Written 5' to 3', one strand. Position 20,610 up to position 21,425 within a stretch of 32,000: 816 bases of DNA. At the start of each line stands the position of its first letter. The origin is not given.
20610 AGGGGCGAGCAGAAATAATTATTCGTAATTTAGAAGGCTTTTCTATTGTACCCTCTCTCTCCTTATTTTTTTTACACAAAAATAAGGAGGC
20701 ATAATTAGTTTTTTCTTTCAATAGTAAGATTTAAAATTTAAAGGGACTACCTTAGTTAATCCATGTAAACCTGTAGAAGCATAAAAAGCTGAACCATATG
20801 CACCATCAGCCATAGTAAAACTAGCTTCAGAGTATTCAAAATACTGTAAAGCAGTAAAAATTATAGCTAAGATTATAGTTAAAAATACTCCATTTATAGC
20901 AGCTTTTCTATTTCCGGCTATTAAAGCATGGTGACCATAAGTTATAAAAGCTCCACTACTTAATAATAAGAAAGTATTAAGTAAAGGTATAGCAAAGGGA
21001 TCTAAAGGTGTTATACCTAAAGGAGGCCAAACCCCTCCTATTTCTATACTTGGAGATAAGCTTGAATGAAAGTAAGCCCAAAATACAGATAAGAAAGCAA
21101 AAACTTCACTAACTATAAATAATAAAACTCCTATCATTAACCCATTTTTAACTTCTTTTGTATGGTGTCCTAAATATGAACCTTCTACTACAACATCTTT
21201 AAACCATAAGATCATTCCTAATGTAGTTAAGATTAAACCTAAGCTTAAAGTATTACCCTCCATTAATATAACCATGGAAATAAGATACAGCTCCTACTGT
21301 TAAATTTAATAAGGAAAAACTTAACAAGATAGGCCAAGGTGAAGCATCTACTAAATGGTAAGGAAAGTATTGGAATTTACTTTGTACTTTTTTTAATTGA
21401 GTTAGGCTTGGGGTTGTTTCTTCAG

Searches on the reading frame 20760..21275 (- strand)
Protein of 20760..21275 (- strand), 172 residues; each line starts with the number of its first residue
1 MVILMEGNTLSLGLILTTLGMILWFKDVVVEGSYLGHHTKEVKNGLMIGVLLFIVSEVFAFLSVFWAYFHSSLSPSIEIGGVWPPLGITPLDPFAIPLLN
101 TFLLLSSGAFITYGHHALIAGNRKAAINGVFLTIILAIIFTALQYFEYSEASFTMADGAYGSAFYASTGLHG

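Call 33: find_homologous_proteins(query=window:20760-21275:-, max_evalue=1e-20)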
Query seq(172 aa) (172 aa): 2124 proteins with E <= 1e-20 among 2387 candidates; the best 120 are listed.
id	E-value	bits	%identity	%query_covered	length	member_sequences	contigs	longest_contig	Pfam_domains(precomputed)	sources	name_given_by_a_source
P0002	3.2e-92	325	92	97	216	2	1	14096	PF00510.24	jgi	jgi:cytochrome c oxidase subunit 3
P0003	1.8e-91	323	91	97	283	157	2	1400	PF00510.24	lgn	-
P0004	4.9e-91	321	88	99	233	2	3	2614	PF00510.24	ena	-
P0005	1.2e-89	317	84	97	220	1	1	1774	PF00510.24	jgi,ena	jgi:cytochrome c oxidase subunit 3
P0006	1.3e-89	317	89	97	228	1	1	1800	PF00510.24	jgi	-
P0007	1.4e-89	317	87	97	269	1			PF00510.24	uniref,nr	uniref:Cytochrome c oxidase subunit 3 n=1 Tax=Tephrocybe rancida TaxID=117070 RepID=A0A386TY93_9AGAR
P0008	1.5e-89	317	87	97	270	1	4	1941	PF00510.24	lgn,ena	-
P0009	1.5e-89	317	87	97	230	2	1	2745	PF00510.24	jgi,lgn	jgi:cytochrome c oxidase subunit 3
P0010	2.3e-89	316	87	97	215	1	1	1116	PF00510.24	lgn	-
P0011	3.6e-89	315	84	95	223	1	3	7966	PF00510.24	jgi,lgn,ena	-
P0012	3.6e-89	315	87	97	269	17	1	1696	PF00510.24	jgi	jgi:cytochrome c oxidase subunit 3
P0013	3.9e-89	315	84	97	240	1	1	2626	PF00510.24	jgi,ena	-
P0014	4.2e-89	315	87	97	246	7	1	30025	PF00510.24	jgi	jgi:cytochrome c oxidase subunit 3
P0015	4.9e-89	315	87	96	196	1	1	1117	PF00510.24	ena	-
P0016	4.9e-89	315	87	97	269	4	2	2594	PF00510.24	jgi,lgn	jgi:cytochrome c oxidase subunit 3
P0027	8.3e-88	311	85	97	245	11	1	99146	PF00510.24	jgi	jgi:cytochrome c oxidase subunit 3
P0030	1.2e-87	310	84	97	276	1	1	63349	PF00510.24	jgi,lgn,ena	-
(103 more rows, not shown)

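Call 34: find_encoding_contigs(protein=P0002, flank=10000, max_places=3)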
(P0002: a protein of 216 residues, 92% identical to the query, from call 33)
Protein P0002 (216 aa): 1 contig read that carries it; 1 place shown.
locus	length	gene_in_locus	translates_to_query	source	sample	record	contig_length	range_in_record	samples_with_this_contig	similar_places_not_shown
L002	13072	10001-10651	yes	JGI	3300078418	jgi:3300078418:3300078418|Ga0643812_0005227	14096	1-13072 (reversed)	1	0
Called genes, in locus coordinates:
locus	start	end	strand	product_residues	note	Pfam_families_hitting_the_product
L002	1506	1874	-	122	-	PF03161:LAGLIDADG_2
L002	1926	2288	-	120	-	-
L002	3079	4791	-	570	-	-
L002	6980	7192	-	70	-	-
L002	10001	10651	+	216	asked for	PF00510:COX3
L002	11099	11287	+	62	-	PF00510:COX3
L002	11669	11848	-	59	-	-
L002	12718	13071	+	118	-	?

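Call 35: find_encoding_contigs(protein=P0003, flank=10000, max_places=5)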
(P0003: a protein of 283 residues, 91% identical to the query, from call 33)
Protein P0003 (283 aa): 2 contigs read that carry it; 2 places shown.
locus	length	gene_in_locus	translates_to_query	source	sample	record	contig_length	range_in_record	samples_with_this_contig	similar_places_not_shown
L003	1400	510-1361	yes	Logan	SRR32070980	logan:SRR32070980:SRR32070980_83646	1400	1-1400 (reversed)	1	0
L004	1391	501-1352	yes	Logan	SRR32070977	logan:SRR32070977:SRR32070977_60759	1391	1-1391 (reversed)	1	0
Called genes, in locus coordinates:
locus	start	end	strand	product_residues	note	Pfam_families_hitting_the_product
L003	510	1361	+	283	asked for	PF00510:COX3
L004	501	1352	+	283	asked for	PF00510:COX3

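Call 36: find_encoding_contigs(protein=P0004, flank=10000, max_places=5)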
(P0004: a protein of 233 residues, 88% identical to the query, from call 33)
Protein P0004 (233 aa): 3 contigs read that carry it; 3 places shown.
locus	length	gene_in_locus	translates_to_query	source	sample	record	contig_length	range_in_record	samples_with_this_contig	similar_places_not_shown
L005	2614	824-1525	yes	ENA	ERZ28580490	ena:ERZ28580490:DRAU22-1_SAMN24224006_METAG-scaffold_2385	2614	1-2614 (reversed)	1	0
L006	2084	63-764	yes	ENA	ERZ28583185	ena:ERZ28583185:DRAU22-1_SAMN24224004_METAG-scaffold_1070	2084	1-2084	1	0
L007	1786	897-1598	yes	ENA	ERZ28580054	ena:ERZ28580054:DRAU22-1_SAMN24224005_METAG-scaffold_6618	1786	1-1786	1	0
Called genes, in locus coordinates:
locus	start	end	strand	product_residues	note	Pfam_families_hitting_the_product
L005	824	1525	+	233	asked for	PF00510:COX3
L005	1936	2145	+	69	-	PF00961:LAGLIDADG_1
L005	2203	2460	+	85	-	-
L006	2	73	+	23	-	?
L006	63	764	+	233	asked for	PF00510:COX3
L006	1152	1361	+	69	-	PF00961:LAGLIDADG_1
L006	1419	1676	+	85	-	-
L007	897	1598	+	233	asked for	PF00510:COX3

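Call 64: find_encoding_contigs(protein=P0014, flank=10000, max_places=2)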
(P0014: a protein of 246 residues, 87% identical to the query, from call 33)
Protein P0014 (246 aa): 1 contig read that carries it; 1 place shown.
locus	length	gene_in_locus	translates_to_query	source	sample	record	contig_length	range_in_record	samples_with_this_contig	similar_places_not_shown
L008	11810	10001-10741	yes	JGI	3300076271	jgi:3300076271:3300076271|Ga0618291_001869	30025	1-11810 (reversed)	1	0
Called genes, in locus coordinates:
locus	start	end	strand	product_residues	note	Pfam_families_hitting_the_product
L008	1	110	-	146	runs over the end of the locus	-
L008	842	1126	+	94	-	-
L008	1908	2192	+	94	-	-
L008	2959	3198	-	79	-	-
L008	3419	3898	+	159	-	-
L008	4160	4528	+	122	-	-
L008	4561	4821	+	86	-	-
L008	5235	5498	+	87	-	-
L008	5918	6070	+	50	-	-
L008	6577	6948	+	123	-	-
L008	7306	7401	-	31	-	-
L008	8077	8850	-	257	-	-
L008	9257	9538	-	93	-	-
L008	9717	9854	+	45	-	-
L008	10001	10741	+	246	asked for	PF00510:COX3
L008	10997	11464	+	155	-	-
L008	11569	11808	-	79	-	?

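Call 65: find_encoding_contigs(protein=P0027, flank=10000, max_places=2)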
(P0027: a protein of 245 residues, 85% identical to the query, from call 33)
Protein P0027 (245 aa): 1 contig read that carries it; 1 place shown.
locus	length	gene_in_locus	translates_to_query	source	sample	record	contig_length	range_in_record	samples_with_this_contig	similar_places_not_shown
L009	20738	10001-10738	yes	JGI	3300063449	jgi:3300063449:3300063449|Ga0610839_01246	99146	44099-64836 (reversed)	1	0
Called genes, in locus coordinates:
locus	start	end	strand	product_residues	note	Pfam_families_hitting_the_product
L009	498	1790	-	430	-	-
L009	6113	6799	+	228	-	PF03161:LAGLIDADG_2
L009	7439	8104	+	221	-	PF03161:LAGLIDADG_2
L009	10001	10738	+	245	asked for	PF00510:COX3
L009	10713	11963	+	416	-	PF00961:LAGLIDADG_1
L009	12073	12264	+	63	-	-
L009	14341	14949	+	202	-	PF00033:Cytochrome_B, PF13631:Cytochrom_B_N_2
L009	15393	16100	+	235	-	PF03161:LAGLIDADG_2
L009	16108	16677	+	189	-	PF00032:Cytochrom_B_C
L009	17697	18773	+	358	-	PF00146:NADHdh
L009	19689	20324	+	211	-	PF00499:Oxidored_q3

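Call 66: find_encoding_contigs(protein=P0030, flank=10000, max_places=2)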
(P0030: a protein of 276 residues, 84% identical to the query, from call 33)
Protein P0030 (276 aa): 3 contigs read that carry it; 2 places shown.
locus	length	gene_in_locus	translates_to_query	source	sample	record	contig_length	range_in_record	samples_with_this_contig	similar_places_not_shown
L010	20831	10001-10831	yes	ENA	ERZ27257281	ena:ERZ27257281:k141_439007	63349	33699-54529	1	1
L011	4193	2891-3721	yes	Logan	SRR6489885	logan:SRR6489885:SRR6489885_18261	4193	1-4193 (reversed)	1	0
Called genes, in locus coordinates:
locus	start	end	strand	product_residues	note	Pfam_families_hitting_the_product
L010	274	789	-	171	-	-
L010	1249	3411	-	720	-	PF03175:DNA_pol_B_2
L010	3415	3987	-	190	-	-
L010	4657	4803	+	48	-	-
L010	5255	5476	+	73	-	PF00137:ATP-synt_C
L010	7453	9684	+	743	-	PF05316:VAR1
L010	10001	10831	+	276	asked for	PF00510:COX3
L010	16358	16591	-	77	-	-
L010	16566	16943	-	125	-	PF00507:Oxidored_q4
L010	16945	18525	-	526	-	PF00361:Proton_antipo_M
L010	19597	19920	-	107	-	PF00116:COX2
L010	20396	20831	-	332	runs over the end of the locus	PF02790:COX2_TM, PF03161:LAGLIDADG_2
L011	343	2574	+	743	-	PF05316:VAR1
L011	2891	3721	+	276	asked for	PF00510:COX3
